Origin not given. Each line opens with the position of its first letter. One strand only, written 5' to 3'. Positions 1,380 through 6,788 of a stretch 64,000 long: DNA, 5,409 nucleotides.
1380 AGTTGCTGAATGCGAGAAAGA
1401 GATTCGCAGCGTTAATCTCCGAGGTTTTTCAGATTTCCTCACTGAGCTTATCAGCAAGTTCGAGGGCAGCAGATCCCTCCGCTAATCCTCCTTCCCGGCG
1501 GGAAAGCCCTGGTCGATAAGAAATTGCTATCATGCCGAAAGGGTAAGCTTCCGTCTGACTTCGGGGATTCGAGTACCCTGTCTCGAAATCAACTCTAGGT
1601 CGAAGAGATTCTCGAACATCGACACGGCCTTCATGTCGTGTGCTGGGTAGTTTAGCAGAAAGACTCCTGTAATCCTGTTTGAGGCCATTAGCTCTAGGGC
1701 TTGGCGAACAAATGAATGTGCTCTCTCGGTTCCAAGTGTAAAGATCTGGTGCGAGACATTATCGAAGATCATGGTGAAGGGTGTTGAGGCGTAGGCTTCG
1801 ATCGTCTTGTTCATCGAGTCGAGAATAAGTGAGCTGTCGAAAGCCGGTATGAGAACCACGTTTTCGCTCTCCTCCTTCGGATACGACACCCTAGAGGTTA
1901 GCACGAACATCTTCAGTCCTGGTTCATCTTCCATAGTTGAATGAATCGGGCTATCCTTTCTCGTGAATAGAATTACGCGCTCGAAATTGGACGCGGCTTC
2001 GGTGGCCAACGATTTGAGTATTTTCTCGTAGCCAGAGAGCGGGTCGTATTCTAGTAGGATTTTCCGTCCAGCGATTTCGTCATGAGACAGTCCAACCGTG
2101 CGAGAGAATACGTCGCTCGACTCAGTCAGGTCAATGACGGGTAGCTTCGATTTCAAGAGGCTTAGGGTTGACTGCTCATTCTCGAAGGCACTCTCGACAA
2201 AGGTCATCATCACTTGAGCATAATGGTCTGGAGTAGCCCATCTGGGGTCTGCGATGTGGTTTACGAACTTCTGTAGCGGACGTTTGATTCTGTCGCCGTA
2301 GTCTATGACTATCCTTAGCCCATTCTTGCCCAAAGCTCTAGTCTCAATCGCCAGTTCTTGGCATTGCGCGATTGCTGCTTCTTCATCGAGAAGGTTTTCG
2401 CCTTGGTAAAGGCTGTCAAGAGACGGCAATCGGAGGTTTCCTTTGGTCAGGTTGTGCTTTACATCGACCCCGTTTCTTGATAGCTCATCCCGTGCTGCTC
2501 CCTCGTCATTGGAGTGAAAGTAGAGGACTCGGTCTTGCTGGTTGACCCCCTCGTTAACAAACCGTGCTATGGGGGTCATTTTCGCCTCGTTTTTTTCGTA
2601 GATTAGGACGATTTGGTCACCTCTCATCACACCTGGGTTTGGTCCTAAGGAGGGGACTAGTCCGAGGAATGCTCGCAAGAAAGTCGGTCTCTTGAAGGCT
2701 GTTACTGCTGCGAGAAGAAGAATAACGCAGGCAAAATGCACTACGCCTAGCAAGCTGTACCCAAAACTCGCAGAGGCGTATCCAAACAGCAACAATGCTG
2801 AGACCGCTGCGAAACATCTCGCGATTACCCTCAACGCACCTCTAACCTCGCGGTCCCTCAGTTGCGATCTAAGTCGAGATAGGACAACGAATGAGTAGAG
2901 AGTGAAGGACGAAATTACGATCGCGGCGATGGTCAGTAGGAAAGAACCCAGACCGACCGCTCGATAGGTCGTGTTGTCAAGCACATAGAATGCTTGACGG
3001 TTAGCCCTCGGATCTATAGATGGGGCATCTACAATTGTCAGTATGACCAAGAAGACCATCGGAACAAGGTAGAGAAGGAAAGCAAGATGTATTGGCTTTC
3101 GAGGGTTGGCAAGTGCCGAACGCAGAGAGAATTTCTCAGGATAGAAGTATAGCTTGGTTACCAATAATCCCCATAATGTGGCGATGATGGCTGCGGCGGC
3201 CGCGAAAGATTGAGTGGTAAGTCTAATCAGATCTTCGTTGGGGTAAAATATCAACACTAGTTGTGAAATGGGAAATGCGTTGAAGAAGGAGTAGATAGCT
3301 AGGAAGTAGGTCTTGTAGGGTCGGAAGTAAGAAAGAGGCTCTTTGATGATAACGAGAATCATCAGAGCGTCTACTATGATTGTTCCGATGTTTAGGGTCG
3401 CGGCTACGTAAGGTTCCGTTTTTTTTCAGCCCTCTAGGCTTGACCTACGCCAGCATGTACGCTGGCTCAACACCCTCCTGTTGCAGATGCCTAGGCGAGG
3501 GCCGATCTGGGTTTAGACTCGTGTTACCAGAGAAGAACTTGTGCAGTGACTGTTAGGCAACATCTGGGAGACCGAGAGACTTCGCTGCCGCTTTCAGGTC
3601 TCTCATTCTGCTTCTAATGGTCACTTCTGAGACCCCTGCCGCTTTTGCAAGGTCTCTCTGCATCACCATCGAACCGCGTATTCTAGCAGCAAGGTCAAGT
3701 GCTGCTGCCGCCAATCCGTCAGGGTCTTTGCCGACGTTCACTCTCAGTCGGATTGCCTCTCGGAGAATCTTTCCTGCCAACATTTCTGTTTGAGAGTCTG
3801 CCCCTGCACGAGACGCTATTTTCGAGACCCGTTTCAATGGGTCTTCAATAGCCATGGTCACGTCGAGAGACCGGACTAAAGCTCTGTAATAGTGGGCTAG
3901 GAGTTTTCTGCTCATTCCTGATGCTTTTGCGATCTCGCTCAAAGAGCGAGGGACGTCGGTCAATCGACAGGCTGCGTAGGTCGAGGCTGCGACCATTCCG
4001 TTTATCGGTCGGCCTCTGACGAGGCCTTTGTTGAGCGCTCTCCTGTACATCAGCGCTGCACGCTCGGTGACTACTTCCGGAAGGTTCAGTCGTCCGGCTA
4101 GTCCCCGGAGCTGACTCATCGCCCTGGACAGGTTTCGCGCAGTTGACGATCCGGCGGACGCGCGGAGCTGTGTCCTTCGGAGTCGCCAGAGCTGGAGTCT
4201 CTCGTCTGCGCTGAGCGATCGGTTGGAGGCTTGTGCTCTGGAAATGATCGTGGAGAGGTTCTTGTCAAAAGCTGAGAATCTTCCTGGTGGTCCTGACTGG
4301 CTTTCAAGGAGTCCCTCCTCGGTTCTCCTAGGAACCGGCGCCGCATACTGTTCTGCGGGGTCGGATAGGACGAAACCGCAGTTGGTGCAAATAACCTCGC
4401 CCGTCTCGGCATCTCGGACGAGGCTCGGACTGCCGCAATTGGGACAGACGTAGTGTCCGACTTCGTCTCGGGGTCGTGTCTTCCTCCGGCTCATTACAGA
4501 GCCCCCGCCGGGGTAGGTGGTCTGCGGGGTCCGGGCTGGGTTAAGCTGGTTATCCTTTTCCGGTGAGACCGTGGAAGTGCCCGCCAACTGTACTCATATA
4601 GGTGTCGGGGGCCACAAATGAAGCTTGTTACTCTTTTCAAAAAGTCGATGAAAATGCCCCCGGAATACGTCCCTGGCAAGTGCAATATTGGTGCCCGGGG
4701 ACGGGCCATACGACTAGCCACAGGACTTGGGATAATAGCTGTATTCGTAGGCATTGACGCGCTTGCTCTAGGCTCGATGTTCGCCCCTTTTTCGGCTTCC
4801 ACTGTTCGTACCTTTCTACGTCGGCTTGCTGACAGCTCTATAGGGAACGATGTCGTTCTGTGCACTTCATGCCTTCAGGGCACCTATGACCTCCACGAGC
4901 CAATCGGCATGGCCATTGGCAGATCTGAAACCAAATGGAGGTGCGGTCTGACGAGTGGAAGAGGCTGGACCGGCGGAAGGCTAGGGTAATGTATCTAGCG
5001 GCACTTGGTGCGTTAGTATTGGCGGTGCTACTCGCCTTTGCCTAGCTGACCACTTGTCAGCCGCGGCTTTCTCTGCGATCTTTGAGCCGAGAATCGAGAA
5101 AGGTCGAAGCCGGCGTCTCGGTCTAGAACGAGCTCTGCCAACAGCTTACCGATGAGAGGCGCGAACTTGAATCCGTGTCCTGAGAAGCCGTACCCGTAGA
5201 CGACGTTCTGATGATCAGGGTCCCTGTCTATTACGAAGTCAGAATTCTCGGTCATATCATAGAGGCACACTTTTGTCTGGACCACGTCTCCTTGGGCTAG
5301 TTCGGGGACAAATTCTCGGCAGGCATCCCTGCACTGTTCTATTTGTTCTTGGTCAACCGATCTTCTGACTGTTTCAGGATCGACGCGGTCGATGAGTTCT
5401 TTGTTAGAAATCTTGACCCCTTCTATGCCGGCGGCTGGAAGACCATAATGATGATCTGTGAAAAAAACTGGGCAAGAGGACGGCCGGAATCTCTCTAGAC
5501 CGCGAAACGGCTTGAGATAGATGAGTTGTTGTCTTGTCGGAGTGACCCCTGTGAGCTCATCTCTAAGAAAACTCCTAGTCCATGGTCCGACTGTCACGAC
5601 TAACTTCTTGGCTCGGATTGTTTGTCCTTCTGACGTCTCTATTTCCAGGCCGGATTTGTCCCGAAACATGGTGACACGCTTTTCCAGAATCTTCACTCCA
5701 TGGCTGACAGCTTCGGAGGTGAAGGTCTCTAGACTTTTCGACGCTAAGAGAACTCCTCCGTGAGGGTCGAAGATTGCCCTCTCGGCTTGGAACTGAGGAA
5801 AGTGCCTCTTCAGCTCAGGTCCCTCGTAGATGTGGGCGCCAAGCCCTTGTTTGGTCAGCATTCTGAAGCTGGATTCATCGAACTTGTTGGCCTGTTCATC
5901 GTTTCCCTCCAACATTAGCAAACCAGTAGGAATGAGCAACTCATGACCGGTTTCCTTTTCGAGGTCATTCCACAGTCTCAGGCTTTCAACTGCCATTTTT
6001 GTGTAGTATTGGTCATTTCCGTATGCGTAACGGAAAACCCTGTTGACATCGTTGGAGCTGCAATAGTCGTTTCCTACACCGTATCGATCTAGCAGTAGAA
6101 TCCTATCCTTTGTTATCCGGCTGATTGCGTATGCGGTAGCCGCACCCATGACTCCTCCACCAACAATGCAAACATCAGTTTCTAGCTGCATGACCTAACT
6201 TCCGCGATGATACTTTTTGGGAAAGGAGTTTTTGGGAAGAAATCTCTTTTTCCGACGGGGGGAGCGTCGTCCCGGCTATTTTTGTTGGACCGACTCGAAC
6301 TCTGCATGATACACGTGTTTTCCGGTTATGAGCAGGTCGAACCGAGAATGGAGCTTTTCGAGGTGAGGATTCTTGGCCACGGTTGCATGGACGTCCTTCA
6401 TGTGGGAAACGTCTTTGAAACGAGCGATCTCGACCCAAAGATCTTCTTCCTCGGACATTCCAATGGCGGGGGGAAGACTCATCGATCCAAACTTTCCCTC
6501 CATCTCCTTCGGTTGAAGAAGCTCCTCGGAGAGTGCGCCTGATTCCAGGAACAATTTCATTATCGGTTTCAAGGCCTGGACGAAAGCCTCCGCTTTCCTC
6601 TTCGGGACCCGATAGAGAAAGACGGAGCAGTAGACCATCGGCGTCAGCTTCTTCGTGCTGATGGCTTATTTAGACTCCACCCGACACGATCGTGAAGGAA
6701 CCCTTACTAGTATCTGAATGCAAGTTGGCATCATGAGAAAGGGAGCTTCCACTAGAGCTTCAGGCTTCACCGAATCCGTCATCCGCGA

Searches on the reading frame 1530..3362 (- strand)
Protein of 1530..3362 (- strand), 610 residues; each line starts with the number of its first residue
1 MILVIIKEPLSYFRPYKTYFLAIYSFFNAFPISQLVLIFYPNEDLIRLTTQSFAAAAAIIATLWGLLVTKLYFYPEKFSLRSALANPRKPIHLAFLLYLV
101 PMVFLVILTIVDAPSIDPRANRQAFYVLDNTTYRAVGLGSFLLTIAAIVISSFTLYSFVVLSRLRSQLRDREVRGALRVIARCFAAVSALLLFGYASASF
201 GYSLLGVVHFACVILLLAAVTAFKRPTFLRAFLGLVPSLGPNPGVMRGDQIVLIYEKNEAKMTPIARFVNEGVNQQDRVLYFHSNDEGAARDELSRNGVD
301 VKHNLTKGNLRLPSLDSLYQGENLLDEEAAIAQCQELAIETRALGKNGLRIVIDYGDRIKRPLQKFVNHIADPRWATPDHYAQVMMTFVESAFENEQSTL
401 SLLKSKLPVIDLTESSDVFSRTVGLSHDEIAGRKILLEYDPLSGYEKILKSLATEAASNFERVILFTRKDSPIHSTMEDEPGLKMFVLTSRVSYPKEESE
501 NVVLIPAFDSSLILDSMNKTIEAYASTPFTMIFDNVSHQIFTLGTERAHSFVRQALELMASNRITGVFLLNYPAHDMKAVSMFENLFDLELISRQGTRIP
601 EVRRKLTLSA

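Call 46: search_protein_families(library=pfam, proteins=[window:1530-3362:-], max_evalue=0.00001)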
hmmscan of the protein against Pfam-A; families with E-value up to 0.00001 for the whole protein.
window:1530-3362:- (610 aa): 1 family
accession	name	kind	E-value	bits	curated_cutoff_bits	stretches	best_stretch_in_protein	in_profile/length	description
PF14417.12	MEDS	-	8.6e-12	45.6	29.8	1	251-355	3-108/161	MEDS: MEthanogen/methylotroph, DcmR Sensory domain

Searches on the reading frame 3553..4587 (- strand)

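Call 46: search_protein_families(library=pfam, proteins=[window:3553-4587:-], max_evalue=0.00001)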
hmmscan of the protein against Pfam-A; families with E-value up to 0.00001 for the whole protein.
window:3553-4587:- (344 aa): 2 families
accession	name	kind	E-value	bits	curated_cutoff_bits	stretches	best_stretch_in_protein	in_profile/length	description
PF00382.24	TFIIB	-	8.3e-27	93.5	23.6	2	151-238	3-90/92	Transcription factor TFIIB repeat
PF08271.17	Zn_Ribbon_TF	-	9.2e-13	48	29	1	46-76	1-31/43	TFIIB zinc-binding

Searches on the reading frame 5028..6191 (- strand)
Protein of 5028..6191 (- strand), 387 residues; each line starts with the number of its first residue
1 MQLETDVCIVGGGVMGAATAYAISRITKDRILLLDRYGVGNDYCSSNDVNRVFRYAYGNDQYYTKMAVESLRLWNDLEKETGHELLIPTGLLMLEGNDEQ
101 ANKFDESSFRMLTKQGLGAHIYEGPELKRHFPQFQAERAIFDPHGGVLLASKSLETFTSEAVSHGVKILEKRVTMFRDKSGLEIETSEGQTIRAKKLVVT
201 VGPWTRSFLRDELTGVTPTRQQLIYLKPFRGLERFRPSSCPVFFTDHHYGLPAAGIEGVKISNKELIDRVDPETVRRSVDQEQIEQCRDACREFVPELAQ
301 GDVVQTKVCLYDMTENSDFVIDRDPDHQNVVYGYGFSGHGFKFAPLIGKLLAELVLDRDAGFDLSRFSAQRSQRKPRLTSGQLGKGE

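Call 46: search_protein_families(library=pfam, proteins=[window:5028-6191:-], max_evalue=0.00001)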
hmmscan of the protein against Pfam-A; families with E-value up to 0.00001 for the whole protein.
window:5028-6191:- (387 aa): 1 family
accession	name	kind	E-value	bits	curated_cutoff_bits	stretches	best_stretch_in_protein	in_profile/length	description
PF01266.30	DAO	-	6.9e-53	180.8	27.9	1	6-354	1-353/353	FAD dependent oxidoreductase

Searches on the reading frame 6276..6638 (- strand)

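Call 46: search_protein_families(library=pfam, proteins=[window:6276-6638:-], max_evalue=0.00001)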
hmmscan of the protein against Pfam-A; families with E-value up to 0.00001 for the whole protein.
window:6276-6638:- (120 aa): 1 family
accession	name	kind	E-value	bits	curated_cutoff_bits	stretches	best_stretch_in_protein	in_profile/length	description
PF07237.17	DUF1428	-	2.7e-08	34.4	27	1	3-96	2-94/102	Protein of unknown function (DUF1428)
